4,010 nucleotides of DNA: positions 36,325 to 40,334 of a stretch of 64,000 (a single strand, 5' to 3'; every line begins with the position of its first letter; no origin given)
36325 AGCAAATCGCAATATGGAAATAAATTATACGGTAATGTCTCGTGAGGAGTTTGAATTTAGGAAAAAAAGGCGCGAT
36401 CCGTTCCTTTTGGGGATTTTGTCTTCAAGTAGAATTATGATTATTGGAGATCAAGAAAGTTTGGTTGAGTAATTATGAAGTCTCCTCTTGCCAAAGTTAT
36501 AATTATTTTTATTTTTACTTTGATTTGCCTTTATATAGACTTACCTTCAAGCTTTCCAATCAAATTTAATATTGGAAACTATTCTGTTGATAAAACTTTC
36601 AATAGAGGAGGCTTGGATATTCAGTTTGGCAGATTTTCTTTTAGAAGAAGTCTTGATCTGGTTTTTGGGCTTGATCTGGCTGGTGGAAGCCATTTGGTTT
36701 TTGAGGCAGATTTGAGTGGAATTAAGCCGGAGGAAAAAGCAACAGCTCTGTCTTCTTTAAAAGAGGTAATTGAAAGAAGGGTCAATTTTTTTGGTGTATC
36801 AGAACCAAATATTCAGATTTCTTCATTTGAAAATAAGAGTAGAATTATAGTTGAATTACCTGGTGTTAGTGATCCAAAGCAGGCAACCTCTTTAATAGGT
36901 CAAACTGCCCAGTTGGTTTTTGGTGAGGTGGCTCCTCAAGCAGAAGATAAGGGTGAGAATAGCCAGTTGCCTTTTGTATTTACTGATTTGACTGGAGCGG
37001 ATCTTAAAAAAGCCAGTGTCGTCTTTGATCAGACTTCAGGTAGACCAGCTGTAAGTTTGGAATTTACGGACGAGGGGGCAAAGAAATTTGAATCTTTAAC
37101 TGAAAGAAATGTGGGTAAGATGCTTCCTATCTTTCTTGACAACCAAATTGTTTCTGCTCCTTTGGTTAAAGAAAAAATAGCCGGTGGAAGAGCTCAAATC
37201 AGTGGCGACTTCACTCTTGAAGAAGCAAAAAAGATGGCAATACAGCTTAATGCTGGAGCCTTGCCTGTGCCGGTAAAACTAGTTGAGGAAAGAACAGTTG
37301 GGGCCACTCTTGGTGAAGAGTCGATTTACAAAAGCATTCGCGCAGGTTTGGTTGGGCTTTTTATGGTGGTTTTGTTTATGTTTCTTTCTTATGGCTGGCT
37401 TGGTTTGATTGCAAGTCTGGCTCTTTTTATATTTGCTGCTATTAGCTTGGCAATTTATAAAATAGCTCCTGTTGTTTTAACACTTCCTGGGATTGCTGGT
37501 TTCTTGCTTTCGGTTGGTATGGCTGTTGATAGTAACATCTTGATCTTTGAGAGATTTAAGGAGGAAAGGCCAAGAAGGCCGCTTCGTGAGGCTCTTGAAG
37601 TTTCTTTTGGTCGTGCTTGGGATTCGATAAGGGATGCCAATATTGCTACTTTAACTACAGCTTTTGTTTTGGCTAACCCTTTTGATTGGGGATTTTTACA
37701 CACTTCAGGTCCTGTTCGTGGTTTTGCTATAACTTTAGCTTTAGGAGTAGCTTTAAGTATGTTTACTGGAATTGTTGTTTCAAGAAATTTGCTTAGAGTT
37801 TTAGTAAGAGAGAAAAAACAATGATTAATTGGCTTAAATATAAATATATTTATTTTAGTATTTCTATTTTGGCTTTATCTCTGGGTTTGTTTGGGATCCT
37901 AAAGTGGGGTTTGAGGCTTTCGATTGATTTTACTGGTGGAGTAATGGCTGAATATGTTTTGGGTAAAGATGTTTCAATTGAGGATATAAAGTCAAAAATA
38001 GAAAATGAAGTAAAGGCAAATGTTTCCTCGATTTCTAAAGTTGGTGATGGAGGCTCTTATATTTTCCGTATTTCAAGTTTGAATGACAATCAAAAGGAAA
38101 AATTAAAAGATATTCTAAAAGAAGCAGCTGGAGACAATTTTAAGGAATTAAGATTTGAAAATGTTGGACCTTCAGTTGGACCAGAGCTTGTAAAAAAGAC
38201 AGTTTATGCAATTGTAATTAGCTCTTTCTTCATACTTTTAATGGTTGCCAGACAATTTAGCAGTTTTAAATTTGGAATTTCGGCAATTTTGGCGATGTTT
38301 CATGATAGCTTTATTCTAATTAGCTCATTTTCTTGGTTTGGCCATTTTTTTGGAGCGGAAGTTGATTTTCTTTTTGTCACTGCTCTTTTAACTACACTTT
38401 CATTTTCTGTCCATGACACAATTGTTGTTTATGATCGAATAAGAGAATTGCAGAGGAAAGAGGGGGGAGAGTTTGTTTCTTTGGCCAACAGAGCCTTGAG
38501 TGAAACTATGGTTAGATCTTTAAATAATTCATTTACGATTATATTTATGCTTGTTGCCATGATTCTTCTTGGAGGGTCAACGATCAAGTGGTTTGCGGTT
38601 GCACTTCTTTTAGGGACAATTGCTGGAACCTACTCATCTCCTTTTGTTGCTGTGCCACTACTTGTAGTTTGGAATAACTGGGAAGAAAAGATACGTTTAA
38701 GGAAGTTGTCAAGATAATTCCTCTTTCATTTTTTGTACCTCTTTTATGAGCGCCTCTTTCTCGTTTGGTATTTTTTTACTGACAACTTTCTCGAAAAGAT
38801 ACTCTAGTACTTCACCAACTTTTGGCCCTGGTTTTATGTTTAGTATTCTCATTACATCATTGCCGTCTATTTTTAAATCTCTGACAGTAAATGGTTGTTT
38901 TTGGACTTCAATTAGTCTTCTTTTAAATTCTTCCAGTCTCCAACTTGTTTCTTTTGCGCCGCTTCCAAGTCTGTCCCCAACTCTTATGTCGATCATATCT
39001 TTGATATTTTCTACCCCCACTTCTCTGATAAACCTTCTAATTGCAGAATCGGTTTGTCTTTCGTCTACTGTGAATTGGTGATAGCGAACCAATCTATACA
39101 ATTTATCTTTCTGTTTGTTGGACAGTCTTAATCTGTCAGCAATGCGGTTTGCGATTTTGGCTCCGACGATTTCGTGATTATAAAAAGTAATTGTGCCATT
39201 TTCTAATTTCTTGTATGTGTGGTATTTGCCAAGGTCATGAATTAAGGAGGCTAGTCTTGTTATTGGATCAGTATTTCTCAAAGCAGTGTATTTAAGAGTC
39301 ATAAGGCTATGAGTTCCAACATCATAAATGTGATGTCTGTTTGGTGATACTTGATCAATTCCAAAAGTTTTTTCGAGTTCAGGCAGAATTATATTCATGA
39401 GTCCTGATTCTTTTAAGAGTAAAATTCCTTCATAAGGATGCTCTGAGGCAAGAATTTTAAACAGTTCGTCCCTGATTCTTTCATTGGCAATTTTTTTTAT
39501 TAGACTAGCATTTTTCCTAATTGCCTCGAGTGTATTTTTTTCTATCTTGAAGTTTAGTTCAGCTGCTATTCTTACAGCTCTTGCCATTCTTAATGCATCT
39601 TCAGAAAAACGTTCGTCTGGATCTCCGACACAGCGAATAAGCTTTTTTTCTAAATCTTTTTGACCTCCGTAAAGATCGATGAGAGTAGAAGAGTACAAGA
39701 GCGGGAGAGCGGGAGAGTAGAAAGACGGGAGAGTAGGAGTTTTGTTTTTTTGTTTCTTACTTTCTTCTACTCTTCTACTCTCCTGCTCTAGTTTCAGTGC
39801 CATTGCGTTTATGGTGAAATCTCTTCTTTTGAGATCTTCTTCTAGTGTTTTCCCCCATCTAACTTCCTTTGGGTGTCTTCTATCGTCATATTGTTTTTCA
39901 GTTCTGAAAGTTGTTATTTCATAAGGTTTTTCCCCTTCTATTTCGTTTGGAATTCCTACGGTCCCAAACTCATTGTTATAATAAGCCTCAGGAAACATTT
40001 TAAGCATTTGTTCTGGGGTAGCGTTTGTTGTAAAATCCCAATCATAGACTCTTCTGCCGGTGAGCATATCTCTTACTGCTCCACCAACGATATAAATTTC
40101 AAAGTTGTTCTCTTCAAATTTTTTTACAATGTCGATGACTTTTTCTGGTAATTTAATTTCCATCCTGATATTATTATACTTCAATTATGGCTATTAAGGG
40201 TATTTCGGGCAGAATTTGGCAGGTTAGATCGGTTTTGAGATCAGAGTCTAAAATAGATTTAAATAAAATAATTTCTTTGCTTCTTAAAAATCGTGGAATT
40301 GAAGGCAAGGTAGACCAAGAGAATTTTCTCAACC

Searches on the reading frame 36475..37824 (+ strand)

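Call 83: search_protein_families(library=pfam, proteins=[window:36475-37824:+], max_evalue=0.0001)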
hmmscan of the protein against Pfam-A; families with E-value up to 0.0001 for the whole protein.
window:36475-37824:+ (449 aa): 4 families
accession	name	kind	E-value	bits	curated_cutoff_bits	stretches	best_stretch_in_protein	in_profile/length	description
PF22599.2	SecDF_P1_head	-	1.2e-32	112.7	27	1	171-265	20-114/114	SecDF, P1 head subdomain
PF21760.3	SecD_1st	-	3.8e-20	71.5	27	1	95-152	4-58/60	Protein translocase subunit SecDF, P1 domain, N-terminal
PF02355.23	SecD_SecF_C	-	8.1e-11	42.1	20.5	1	269-444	15-187/189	Protein export membrane protein SecD/SecF, C-terminal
PF03176.21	MMPL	-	9.3e-05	22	20.5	0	284-435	163-300/333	MMPL family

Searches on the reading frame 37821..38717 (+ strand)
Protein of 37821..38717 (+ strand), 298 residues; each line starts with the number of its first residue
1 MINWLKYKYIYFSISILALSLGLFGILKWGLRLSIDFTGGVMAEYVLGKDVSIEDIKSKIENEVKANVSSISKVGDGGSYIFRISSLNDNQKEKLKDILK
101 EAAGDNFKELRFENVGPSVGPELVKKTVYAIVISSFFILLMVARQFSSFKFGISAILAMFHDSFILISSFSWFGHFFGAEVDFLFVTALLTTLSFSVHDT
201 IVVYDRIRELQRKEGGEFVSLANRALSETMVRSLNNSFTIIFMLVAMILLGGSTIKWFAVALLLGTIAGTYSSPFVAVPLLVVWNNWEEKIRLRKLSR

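Call 83: search_protein_families(library=pfam, proteins=[window:37821-38717:+], max_evalue=0.0001)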
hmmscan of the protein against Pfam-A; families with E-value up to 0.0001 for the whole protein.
window:37821-38717:+ (298 aa): 1 family
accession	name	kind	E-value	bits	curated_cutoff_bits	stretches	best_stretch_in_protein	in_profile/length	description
PF02355.23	SecD_SecF_C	-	7e-47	159.7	20.5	1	96-286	3-188/189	Protein export membrane protein SecD/SecF, C-terminal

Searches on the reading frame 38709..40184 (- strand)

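Call 83: search_protein_families(library=pfam, proteins=[window:38709-40184:-], max_evalue=0.0001)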
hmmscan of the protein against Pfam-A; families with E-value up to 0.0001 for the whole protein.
window:38709-40184:- (491 aa): 4 families
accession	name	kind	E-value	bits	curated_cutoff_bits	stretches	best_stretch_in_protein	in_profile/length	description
PF01743.26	PolyA_pol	-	7.8e-35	120.4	23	1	30-135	1-108/126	Poly A polymerase head domain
PF12627.12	PolyA_pol_RNAbd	-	1.3e-23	82.9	22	1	211-271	1-61/64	Probable RNA and SrmB- binding site of polymerase A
PF13735.12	tRNA_NucTran2_2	-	7.6e-14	52.4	27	1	348-482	27-148/149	tRNA nucleotidyltransferase domain 2 putative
PF01966.28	HD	-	3.7e-09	37.3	22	1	290-375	2-91/116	HD domain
